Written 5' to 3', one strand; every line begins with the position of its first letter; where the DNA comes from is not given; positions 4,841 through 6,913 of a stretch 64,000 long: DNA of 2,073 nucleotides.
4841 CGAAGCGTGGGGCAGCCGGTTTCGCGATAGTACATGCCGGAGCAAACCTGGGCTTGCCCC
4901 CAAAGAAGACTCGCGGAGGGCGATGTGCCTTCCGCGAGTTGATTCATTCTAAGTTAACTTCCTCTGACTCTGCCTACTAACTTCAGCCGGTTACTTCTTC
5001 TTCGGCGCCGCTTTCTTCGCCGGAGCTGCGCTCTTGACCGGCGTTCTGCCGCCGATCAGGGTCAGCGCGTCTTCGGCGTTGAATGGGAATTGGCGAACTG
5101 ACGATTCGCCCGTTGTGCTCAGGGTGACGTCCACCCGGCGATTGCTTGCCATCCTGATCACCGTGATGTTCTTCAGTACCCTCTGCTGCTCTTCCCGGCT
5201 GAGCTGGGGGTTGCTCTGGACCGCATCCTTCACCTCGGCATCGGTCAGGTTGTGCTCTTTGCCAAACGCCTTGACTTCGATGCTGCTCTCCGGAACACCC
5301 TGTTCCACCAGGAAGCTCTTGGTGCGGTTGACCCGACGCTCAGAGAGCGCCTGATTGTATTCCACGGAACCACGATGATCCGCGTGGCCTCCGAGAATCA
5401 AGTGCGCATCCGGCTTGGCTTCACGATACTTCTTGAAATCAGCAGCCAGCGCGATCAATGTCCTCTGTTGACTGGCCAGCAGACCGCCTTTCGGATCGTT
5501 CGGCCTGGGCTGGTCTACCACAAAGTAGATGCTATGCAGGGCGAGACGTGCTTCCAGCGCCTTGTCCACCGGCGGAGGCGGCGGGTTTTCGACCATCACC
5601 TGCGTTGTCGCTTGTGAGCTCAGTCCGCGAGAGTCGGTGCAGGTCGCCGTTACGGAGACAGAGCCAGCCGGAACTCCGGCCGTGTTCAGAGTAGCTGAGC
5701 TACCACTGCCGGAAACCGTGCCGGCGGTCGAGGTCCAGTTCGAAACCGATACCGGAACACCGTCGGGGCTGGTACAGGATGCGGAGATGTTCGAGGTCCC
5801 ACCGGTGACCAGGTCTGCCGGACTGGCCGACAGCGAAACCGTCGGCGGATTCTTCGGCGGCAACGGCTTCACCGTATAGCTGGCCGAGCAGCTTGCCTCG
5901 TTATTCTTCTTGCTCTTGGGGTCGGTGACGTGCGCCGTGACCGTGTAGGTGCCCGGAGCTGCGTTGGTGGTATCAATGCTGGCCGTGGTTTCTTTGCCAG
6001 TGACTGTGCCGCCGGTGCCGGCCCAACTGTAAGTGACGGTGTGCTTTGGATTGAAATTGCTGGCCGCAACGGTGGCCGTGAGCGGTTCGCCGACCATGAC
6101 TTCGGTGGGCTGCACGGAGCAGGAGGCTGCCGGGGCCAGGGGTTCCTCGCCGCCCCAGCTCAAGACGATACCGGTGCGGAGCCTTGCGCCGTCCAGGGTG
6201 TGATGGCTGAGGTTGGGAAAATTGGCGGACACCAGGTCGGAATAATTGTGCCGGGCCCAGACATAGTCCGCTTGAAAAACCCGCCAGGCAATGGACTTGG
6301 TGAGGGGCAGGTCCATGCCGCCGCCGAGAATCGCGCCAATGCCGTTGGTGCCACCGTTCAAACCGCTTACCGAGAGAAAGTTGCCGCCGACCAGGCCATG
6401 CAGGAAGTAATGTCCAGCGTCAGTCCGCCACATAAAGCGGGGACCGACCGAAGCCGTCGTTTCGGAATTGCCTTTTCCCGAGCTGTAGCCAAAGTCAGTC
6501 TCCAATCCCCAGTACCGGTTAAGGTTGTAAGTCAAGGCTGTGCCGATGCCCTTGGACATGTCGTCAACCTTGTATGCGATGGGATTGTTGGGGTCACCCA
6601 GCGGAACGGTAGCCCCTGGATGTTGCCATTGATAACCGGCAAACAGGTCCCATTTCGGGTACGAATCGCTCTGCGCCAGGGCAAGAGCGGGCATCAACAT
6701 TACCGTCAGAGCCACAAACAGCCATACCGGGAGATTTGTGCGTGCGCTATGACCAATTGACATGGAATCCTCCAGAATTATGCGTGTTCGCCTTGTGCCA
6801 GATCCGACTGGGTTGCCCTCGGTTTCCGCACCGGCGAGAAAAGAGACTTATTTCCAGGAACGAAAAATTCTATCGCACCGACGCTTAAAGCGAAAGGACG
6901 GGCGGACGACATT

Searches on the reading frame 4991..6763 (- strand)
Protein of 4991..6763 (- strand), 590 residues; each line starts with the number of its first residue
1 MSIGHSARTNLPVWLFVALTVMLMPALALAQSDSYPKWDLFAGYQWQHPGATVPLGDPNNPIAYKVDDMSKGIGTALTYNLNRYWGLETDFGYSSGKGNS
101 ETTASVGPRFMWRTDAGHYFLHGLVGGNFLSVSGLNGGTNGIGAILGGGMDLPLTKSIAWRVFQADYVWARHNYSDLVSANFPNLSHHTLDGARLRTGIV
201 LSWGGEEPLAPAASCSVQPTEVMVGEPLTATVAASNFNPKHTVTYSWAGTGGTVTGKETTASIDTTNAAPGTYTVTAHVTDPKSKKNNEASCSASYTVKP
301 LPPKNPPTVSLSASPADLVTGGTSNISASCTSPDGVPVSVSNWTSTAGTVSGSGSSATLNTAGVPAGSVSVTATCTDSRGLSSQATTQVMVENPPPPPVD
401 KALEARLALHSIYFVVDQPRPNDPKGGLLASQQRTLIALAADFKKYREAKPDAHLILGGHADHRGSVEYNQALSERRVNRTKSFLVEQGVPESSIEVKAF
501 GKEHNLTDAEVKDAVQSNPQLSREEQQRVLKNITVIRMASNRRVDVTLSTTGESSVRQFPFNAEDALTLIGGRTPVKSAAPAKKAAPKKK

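Call 11: find_encoding_contigs(protein=window:4991-6763:-, flank=10000, max_places=6)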
Protein window:4991-6763:- (590 aa): 1 contig read that carries it; 1 place shown.
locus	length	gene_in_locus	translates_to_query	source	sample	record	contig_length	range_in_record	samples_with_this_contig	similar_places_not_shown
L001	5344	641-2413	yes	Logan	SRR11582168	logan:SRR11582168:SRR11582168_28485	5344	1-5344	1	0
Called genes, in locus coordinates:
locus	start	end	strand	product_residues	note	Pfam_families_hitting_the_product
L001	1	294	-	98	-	?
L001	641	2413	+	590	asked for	PF13505:OMP_b-brl (weak), PF22352:K319L-like_PKD (faint), PF00691:OmpA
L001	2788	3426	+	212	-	-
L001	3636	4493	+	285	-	PF00512:HisKA, PF02518:HATPase_c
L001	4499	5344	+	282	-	?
